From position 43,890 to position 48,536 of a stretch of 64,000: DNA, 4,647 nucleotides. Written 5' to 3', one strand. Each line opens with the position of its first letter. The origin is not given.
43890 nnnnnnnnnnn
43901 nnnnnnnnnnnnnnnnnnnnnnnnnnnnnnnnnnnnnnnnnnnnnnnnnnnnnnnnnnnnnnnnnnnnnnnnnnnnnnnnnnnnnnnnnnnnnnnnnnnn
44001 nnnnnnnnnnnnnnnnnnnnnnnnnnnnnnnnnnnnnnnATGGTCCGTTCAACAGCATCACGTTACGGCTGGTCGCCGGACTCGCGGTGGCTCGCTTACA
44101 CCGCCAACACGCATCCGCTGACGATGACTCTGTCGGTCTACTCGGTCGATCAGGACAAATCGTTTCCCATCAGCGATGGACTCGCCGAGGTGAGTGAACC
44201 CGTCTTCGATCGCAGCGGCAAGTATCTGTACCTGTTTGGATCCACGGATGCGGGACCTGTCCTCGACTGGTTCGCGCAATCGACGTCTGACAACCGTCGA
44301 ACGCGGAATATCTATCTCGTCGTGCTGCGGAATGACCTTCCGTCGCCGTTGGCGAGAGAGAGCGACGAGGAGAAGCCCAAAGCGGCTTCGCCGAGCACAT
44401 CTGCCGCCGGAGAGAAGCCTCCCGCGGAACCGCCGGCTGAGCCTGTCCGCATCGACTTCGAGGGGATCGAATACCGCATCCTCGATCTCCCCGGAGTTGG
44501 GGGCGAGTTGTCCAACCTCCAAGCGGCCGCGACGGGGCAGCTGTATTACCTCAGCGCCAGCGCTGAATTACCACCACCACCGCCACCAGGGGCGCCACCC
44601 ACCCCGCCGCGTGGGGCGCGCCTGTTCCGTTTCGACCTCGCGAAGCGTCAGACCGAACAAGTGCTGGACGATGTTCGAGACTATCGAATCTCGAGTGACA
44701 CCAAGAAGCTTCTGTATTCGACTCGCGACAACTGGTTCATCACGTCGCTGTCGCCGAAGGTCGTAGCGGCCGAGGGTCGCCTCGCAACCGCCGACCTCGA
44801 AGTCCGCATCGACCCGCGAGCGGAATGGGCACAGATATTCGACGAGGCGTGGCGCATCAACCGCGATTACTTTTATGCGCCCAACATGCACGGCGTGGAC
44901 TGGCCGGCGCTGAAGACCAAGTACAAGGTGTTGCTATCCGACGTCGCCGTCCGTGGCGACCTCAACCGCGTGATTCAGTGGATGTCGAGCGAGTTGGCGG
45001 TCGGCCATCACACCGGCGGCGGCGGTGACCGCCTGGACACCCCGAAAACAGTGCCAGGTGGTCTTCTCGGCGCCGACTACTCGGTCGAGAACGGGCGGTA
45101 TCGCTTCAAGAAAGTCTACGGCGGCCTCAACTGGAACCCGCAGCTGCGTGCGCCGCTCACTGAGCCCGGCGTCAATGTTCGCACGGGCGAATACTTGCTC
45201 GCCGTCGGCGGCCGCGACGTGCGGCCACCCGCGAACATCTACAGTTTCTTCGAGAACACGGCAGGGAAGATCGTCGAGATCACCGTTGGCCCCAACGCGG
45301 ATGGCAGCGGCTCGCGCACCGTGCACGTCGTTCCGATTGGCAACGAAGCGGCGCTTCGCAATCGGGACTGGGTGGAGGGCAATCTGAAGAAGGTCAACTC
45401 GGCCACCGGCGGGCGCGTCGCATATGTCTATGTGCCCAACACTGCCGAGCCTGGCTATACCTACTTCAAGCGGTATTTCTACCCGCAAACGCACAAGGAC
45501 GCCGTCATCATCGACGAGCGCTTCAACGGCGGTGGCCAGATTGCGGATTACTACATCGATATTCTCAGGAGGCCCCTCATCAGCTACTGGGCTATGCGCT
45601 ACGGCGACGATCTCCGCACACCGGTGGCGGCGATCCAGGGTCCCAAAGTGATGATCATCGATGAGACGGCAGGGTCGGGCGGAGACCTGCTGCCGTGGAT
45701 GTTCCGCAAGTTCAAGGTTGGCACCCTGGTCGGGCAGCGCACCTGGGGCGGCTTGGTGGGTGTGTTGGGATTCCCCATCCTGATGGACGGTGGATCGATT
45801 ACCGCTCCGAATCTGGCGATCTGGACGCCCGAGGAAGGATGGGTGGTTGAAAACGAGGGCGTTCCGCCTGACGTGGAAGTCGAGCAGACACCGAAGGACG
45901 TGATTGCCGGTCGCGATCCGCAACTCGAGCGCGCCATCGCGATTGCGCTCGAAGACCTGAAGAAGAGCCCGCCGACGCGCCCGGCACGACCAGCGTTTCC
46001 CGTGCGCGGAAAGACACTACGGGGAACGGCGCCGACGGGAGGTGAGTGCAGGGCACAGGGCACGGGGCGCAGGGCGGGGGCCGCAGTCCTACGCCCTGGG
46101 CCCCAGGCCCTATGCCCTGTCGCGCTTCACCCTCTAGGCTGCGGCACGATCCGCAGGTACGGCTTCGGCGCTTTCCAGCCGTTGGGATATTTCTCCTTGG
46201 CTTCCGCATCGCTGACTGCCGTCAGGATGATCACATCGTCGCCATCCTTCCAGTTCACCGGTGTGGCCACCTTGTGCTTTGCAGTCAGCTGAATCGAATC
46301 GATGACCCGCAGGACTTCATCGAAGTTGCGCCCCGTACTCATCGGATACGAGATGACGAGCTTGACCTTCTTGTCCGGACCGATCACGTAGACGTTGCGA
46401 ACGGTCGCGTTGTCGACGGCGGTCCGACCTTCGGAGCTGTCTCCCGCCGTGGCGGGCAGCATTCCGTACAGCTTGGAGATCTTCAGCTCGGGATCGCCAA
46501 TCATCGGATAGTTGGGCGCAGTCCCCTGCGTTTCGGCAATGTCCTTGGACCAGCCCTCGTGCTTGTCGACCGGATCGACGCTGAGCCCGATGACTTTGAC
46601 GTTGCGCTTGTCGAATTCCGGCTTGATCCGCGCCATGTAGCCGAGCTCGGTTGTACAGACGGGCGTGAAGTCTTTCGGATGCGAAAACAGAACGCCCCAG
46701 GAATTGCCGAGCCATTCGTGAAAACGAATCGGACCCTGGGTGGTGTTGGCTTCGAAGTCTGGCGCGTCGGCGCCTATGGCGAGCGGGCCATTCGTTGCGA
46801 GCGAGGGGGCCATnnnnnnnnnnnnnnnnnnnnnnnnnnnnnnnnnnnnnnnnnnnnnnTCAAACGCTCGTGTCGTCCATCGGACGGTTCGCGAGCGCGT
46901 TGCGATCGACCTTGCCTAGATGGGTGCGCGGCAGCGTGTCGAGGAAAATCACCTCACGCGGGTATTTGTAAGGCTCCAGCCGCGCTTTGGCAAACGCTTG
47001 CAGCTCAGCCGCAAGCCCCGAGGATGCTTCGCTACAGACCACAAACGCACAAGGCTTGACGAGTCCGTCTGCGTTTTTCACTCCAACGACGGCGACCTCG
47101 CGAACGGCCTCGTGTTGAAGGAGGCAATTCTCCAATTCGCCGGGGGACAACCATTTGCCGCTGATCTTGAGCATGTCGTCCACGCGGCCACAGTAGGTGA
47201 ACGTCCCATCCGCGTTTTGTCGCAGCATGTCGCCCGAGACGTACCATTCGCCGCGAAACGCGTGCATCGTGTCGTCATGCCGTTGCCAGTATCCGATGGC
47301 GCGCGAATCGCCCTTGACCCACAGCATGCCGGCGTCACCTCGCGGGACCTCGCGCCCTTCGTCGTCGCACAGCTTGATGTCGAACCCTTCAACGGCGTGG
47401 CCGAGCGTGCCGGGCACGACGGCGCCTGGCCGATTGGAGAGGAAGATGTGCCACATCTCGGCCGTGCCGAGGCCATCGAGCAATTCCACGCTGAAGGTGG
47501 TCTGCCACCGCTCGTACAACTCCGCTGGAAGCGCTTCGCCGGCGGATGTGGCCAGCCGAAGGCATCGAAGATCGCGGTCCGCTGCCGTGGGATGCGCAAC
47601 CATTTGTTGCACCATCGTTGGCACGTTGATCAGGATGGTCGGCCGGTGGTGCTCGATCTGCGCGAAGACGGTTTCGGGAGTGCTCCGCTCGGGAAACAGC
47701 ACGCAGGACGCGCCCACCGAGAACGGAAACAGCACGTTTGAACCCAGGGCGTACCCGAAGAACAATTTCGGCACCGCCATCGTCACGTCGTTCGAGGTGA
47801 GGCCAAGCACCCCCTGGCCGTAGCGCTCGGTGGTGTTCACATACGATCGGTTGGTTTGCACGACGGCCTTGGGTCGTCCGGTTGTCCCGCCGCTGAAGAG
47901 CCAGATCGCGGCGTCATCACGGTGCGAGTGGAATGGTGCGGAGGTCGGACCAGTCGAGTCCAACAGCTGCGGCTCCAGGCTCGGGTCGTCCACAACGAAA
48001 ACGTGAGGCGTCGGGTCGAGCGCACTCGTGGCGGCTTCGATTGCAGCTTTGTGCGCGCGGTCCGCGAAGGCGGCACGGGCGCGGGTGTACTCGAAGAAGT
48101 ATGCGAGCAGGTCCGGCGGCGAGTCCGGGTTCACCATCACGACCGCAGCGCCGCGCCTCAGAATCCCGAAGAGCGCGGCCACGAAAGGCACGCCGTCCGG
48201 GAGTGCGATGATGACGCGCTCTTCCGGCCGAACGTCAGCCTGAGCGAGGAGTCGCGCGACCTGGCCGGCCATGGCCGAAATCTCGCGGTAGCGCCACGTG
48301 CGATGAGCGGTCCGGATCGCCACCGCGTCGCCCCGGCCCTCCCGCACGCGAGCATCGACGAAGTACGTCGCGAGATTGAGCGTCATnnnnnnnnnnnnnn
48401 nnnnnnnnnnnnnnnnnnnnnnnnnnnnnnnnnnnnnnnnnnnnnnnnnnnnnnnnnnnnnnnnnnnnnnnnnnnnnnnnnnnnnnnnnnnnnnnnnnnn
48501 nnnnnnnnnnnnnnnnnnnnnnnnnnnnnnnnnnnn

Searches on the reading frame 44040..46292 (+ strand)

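Call 68: search_protein_families(library=pfam, proteins=[window:44040-46292:+])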
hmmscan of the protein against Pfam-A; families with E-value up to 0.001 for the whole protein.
window:44040-46292:+ (750 aa): 3 families
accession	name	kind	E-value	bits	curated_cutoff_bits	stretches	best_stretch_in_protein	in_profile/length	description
PF14685.13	PDZ_Tricorn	-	3.9e-23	81.7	25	1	341-429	1-87/88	Tricorn protease PDZ domain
PF14684.11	Tricorn_C1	-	5.7e-20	71.4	24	1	259-315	1-57/59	Tricorn protease C1 domain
PF03572.23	Peptidase_S41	-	9.4e-17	61.5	24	1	460-614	2-165/165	Peptidase family S41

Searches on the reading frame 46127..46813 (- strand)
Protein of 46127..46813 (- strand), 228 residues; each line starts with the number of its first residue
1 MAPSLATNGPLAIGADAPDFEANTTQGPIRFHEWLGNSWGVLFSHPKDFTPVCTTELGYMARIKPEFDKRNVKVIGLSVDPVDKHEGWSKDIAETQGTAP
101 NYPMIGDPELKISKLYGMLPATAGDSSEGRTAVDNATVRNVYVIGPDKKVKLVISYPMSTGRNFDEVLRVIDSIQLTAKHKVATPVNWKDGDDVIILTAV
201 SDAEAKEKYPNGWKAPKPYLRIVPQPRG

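Call 69: search_protein_families(library=pfam, proteins=[window:46127-46813:-])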
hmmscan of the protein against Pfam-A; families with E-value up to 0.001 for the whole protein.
window:46127-46813:- (228 aa): 3 families
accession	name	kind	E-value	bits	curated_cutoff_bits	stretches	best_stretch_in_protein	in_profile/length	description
PF00578.27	AhpC-TSA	-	2.7e-28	98.8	26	1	13-151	1-122/124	AhpC/TSA family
PF10417.14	1-cysPrx_C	-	4.8e-11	42.9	21.1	1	174-212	2-41/41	C-terminal domain of 1-Cys peroxiredoxin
PF08534.16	Redoxin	-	1.8e-10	41.3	26.6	1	14-160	3-138/148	Redoxin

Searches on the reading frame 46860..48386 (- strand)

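Call 69: search_protein_families(library=pfam, proteins=[window:46860-48386:-])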
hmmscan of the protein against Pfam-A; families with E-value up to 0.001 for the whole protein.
window:46860-48386:- (508 aa): 2 families
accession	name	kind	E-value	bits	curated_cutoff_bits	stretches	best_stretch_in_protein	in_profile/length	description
PF00501.34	AMP-binding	-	3.1e-72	243.9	29.9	1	16-367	6-384/384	AMP-binding enzyme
PF13193.12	AMP-binding_C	-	1.1e-17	65.1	24.5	1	417-492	1-76/76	AMP-binding enzyme C-terminal domain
